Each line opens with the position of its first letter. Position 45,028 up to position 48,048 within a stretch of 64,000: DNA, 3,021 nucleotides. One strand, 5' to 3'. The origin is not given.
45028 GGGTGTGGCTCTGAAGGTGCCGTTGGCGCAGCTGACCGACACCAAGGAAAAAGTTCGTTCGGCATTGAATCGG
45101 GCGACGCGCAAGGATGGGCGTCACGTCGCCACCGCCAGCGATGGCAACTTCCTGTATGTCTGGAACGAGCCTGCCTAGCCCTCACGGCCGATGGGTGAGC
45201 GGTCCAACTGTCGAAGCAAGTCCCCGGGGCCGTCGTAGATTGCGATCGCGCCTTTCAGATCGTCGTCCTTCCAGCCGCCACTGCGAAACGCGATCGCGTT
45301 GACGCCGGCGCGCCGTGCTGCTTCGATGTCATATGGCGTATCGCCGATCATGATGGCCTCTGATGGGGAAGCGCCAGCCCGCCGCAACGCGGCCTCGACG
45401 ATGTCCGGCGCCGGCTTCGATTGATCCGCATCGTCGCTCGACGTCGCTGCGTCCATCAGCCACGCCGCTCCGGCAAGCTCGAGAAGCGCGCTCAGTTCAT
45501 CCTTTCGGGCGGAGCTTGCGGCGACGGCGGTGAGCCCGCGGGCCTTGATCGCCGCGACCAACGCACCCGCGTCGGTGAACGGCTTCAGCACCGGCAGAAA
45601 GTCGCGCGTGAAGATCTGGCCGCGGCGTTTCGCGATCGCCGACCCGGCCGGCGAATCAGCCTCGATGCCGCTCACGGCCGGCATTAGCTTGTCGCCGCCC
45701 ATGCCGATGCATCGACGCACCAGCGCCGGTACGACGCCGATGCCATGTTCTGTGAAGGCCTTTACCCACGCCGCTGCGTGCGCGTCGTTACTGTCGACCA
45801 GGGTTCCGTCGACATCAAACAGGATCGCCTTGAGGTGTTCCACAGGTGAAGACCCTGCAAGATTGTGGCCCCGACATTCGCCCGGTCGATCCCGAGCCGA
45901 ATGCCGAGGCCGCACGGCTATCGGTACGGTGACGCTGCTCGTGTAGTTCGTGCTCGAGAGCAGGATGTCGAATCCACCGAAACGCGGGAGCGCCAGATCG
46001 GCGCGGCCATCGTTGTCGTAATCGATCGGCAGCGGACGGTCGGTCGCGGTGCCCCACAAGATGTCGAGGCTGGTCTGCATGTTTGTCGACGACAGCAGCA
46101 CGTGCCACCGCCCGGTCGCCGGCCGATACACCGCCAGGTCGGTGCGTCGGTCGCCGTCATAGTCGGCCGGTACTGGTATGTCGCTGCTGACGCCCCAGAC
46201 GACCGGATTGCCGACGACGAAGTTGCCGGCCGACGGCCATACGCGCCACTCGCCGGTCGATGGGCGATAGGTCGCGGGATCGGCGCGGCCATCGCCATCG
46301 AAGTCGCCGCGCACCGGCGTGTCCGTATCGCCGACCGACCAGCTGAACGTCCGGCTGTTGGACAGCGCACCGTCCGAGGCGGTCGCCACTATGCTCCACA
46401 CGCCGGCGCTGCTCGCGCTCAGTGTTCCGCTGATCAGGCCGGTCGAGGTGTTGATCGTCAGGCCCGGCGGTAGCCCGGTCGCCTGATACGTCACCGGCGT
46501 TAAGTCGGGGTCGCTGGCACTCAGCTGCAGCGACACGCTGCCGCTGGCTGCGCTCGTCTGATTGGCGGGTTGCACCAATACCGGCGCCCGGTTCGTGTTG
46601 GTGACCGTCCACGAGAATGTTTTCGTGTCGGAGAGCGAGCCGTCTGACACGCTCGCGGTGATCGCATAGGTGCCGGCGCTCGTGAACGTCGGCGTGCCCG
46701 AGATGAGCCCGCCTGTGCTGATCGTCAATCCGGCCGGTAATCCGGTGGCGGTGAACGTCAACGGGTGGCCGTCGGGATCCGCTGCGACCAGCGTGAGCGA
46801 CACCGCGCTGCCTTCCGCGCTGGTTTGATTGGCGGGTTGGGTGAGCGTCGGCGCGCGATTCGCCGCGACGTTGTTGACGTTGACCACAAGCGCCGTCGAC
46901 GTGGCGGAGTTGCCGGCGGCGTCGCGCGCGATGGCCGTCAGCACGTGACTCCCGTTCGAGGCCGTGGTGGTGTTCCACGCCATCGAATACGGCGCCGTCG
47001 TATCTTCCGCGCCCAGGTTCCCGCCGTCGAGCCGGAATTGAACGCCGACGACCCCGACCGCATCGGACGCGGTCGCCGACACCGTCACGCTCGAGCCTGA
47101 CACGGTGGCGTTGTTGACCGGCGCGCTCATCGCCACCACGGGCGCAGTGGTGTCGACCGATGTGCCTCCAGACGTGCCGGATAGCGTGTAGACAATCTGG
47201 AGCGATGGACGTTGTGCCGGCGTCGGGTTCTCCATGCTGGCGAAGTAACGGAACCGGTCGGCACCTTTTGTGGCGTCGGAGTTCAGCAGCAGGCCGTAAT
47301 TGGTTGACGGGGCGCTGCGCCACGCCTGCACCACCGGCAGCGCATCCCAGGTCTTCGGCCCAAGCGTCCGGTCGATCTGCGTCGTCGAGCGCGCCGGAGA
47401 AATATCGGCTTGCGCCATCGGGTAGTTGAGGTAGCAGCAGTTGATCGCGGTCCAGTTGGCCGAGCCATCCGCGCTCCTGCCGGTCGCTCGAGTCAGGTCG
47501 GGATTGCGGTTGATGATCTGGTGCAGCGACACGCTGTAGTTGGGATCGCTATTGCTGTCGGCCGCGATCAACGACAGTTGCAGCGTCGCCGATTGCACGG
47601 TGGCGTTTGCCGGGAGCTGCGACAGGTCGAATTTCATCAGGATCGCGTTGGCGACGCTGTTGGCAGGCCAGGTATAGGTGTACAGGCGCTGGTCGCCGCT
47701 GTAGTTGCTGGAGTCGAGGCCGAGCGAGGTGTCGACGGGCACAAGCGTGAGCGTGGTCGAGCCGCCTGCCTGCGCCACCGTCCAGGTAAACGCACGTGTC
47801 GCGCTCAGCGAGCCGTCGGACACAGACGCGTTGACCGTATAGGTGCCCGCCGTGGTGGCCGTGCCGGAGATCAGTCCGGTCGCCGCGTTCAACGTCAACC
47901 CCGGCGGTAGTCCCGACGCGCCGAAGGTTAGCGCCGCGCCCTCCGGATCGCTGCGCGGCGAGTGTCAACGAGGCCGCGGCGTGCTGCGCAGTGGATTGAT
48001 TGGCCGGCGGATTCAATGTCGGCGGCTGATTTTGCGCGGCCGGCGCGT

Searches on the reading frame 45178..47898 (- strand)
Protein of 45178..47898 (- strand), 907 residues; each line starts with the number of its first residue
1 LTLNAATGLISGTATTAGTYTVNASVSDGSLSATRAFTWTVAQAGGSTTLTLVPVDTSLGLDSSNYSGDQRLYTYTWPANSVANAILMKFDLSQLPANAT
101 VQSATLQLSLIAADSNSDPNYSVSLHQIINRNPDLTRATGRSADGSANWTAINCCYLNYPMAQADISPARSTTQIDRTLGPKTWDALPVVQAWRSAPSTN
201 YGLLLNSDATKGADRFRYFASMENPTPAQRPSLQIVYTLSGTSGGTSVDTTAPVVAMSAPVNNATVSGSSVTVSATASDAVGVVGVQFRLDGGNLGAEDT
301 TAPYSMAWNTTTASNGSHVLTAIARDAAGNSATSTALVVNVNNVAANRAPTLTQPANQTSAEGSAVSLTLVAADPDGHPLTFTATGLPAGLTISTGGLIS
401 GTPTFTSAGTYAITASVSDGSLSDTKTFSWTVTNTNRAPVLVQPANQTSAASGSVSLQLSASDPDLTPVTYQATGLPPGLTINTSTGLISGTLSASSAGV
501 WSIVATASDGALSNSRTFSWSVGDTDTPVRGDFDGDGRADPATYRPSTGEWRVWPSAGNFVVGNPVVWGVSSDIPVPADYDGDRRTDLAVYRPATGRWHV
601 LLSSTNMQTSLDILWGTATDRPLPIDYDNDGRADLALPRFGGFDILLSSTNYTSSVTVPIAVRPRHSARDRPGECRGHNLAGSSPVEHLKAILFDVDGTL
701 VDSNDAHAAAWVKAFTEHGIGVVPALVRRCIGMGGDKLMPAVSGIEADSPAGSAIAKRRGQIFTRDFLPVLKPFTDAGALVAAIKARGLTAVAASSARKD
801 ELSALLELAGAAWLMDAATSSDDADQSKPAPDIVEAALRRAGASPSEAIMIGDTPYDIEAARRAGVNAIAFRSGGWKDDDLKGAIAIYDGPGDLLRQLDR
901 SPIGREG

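Call 63: search_protein_families(library=pfam, max_evalue=0.0001, proteins=[window:45178-47898:-])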
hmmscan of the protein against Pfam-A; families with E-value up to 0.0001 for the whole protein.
window:45178-47898:- (907 aa): 8 families
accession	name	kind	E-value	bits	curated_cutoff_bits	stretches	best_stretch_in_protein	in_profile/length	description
PF05345.18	He_PIG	-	6.4e-32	110.3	24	3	349-433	1-96/96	Putative Ig domain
PF13419.12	HAD_2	-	6.6e-29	101.7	23.8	1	692-870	1-177/178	Haloacid dehalogenase-like hydrolase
PF00702.32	Hydrolase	-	8.8e-26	91.9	26.4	1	690-865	2-191/191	haloacid dehalogenase-like hydrolase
PF17957.7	Big_7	-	1.3e-19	71.1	24.1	1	253-322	1-70/70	Bacterial Ig domain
PF13242.12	Hydrolase_like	-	1.3e-11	44.7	22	1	827-883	3-60/75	HAD-hyrolase-like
PF01839.29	FG-GAP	-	1.4e-07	31.7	22.1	0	577-594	7-24/37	FG-GAP repeat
PF13517.12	FG-GAP_3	-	4e-06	27.8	26.9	0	579-636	1-60/61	FG-GAP-like repeat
PF12710.13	HAD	-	2.8e-05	25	27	1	692-862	1-189/189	haloacid dehalogenase-like hydrolase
